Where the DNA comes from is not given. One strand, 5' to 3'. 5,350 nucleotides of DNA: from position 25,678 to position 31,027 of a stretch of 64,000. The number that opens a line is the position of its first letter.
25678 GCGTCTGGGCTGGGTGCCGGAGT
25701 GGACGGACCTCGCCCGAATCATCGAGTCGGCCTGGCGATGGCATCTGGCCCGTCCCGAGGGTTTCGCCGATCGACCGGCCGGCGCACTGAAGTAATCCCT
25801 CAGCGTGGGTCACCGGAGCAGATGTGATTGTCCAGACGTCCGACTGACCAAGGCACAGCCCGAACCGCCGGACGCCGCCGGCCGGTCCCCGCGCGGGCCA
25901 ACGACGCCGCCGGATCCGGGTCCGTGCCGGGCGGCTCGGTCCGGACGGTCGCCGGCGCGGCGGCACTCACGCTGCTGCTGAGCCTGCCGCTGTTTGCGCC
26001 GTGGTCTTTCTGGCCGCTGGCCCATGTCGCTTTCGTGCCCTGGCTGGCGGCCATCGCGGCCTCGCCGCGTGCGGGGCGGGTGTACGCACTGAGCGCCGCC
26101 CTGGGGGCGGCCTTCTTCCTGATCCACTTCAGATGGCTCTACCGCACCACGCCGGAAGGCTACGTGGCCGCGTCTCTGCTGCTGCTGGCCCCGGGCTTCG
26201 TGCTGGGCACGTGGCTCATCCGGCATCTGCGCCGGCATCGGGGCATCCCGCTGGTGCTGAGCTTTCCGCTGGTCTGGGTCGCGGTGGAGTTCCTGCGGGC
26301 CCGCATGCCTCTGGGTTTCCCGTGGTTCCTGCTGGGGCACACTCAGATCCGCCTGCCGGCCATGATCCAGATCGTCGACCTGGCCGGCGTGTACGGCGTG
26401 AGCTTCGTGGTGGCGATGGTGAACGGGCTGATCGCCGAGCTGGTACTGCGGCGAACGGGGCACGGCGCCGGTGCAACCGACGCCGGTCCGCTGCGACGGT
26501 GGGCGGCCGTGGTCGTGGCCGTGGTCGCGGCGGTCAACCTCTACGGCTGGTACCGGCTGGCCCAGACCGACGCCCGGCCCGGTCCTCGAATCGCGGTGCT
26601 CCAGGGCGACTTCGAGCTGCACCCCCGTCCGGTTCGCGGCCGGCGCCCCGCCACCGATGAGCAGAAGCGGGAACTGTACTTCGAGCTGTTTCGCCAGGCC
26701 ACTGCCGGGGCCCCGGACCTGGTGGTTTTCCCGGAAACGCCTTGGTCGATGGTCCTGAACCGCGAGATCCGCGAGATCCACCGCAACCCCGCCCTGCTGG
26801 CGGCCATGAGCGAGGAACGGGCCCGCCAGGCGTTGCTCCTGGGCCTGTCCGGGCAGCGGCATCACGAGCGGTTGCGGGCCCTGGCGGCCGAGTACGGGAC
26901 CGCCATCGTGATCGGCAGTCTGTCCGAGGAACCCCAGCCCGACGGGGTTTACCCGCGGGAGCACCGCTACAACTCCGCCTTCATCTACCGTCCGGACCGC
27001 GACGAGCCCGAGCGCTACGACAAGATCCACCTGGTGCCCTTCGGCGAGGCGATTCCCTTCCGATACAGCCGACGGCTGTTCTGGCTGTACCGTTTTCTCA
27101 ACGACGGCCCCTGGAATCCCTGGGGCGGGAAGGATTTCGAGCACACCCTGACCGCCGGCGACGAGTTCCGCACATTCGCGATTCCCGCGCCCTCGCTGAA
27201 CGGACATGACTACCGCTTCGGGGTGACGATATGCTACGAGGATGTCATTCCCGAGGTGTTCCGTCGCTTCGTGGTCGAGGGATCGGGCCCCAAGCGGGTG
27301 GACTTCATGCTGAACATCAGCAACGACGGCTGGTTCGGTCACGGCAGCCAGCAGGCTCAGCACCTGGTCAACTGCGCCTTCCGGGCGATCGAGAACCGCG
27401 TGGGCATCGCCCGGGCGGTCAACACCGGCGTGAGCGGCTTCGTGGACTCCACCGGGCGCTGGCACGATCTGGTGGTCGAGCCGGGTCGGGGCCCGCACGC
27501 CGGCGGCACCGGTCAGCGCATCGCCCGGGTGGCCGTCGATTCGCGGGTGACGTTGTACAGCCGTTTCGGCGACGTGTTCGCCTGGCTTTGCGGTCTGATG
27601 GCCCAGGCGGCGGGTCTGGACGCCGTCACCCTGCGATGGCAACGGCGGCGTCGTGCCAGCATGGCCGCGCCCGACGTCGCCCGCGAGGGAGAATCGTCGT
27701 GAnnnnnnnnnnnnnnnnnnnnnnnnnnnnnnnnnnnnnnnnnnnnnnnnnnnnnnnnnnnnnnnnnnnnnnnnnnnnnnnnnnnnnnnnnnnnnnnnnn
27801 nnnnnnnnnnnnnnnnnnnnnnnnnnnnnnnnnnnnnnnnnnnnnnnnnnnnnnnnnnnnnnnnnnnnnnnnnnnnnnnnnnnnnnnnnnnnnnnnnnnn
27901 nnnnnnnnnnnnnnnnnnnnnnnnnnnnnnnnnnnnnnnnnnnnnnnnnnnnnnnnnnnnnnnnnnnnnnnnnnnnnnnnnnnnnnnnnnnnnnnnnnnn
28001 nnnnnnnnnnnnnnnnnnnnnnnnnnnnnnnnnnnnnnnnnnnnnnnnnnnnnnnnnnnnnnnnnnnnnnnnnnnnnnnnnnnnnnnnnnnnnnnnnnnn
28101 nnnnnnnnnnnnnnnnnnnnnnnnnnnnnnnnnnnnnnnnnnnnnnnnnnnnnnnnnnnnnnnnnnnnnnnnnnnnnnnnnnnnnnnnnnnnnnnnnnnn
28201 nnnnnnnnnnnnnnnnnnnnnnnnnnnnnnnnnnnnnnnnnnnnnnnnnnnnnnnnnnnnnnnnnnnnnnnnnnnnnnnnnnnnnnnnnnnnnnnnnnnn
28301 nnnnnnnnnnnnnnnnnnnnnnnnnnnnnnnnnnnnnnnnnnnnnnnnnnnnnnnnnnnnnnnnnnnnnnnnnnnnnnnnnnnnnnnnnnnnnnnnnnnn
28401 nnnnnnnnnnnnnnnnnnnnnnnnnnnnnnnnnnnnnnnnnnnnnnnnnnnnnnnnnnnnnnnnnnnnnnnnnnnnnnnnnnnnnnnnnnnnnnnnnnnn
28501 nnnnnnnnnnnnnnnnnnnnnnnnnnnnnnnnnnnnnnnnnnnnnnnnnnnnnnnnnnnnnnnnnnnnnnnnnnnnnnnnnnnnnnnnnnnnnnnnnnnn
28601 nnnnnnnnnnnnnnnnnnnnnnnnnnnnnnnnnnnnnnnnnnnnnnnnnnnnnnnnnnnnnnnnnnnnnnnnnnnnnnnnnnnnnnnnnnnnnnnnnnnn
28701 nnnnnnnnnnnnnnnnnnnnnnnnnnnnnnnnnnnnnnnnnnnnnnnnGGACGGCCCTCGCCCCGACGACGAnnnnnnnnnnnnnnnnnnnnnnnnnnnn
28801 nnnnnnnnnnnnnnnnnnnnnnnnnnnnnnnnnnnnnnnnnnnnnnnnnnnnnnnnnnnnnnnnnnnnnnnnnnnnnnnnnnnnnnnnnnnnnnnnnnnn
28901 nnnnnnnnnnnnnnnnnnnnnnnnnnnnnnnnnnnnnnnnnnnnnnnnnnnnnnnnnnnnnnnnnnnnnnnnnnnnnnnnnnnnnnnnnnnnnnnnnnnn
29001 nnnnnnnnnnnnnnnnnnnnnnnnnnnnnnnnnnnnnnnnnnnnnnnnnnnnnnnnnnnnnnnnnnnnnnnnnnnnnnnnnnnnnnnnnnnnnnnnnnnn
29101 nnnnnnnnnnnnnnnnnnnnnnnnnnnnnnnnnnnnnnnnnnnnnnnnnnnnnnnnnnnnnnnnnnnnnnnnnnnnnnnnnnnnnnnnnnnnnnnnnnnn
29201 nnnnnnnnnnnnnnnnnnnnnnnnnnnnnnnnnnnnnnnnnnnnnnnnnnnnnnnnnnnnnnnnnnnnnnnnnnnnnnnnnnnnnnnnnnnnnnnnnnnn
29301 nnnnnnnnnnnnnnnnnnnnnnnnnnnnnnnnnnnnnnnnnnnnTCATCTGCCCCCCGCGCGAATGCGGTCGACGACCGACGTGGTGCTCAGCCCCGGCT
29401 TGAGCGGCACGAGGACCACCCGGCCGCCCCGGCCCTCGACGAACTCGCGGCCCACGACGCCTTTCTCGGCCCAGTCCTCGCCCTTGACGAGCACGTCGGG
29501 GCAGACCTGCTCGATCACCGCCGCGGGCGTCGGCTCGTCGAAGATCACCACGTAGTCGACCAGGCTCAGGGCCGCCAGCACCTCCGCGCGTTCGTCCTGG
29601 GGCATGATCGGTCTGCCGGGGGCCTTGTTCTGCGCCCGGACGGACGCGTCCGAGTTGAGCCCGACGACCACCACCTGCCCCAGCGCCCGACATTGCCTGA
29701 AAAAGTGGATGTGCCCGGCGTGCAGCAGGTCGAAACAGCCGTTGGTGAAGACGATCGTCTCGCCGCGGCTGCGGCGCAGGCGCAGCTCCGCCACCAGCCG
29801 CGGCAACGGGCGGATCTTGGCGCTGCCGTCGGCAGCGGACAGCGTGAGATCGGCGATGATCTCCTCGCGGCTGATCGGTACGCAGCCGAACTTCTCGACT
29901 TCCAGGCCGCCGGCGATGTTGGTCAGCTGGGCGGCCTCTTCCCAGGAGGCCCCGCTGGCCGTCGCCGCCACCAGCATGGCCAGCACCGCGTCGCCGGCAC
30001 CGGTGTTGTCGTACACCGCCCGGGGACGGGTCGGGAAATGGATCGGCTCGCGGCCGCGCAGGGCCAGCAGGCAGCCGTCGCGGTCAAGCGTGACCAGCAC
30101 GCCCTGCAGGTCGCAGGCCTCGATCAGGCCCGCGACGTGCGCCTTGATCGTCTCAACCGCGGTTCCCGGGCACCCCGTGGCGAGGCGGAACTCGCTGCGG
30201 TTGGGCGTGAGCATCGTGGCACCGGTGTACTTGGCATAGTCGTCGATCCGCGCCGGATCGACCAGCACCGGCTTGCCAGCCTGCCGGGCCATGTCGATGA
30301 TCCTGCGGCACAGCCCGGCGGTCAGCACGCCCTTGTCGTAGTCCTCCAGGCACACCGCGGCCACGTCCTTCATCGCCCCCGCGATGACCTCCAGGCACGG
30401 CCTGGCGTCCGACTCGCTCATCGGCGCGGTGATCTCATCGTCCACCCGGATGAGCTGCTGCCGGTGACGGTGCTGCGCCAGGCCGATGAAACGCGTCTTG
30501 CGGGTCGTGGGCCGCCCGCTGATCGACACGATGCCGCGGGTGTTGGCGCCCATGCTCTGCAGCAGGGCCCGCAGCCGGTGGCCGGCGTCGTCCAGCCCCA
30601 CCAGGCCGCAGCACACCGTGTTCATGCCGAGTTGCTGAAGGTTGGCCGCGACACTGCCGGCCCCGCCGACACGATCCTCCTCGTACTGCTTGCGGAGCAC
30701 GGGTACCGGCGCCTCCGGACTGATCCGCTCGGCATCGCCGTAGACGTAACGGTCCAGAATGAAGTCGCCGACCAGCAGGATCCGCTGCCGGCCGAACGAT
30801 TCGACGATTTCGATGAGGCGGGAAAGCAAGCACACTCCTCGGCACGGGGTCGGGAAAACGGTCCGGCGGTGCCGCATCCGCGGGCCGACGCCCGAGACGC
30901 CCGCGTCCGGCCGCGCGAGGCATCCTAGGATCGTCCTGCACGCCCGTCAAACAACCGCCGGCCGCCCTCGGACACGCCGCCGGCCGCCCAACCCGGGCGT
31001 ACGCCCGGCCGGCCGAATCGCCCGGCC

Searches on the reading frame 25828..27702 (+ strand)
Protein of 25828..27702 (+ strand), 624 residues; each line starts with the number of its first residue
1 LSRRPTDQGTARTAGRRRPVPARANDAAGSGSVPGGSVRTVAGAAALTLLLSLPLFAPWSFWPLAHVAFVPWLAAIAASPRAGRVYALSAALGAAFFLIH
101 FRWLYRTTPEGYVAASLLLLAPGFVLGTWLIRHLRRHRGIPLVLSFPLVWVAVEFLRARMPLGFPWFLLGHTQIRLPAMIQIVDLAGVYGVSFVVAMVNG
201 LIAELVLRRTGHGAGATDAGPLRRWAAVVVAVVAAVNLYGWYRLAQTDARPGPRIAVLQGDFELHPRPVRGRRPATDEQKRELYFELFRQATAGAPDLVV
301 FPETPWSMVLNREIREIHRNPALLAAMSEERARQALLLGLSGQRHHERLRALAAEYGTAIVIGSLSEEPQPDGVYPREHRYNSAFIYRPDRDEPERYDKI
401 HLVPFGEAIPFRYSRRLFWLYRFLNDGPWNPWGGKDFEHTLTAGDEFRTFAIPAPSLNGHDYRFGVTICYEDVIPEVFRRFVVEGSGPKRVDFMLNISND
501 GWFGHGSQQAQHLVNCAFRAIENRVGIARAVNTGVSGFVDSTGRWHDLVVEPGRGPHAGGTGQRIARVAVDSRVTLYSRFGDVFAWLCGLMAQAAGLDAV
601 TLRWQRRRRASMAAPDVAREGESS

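Call 7: search_protein_families(library=pfam, proteins=[window:25828-27702:+], max_evalue=0.001)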
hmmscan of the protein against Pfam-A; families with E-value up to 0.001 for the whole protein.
window:25828-27702:+ (624 aa): 2 families
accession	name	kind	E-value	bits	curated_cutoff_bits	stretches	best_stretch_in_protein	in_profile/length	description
PF20154.4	LNT_N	-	7.3e-30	104.7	27.1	1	56-201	9-159/159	Apolipoprotein N-acyltransferase N-terminal domain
PF00795.27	CN_hydrolase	-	5.5e-18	65.7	23.2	1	275-541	12-226/256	Carbon-nitrogen hydrolase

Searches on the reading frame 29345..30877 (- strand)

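Call 7: search_protein_families(library=pfam, proteins=[window:29345-30877:-], max_evalue=0.001)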
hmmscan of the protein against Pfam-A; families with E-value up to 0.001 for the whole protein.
window:29345-30877:- (510 aa): 3 families
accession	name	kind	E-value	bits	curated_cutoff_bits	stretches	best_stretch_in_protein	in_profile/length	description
PF00294.29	PfkB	-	8.6e-37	127.5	25.8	1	32-333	3-296/302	pfkB family carbohydrate kinase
PF01467.32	CTP_transf_like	-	5.7e-16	59.4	21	1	377-472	1-93/133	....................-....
PF06574.18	FAD_syn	-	0.00093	19.5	27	0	373-447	6-86/158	FAD synthetase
